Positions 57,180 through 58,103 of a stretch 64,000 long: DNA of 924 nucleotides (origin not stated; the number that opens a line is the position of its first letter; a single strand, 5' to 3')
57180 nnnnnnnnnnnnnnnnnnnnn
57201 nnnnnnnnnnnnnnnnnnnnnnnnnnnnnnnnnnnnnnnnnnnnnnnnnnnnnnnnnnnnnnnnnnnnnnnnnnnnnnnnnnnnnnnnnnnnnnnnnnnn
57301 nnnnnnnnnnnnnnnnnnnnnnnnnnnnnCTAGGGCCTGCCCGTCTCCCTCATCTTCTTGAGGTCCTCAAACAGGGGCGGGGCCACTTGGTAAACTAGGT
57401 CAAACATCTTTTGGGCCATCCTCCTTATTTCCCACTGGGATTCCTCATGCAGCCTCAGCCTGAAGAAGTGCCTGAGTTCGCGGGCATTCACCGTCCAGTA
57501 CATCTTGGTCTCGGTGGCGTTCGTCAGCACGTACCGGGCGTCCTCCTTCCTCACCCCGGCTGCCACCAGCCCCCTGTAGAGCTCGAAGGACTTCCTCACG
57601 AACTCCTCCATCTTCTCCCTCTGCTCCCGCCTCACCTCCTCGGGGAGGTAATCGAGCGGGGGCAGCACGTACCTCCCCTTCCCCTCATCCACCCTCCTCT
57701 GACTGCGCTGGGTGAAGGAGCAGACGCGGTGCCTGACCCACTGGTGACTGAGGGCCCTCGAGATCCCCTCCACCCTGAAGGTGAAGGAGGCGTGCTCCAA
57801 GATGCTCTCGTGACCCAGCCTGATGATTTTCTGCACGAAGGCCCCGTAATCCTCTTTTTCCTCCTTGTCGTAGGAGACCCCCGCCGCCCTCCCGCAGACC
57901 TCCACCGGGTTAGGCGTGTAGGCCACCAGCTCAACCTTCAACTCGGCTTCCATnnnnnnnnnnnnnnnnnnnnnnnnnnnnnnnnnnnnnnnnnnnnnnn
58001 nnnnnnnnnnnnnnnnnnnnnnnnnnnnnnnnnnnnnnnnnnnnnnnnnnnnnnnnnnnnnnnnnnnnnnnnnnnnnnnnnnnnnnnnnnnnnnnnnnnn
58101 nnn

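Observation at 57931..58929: Uninterrupted PPAT–dCMP deaminase fusion ORF overlapping thyX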

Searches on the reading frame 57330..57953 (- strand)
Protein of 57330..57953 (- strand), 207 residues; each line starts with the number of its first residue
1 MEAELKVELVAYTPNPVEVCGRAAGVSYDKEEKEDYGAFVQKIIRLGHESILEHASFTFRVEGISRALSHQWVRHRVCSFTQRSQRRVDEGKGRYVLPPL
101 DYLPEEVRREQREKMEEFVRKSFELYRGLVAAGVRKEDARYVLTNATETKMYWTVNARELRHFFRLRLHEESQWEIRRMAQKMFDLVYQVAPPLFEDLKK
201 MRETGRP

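Call 3: search_protein_families(library=pfam, proteins=[window:57330-57953:-], max_evalue=0.01)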
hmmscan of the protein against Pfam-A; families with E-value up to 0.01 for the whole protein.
window:57330-57953:- (207 aa): 1 family
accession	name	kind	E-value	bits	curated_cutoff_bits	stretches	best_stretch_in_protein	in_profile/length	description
PF02511.20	Thy1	-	1.1e-64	218.2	24.8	1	8-192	1-190/191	Thymidylate synthase complementing protein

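Call 4: search_protein_families(library=ncbifam, proteins=[window:57330-57953:-], max_evalue=0.01)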
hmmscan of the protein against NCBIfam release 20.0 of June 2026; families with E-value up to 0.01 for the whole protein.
window:57330-57953:- (207 aa): 1 family
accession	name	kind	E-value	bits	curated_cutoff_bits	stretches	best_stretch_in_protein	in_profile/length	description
TIGR02170.1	thyX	equivalog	1.8e-56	191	87.9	1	6-197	1-210/211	FAD-dependent thymidylate synthase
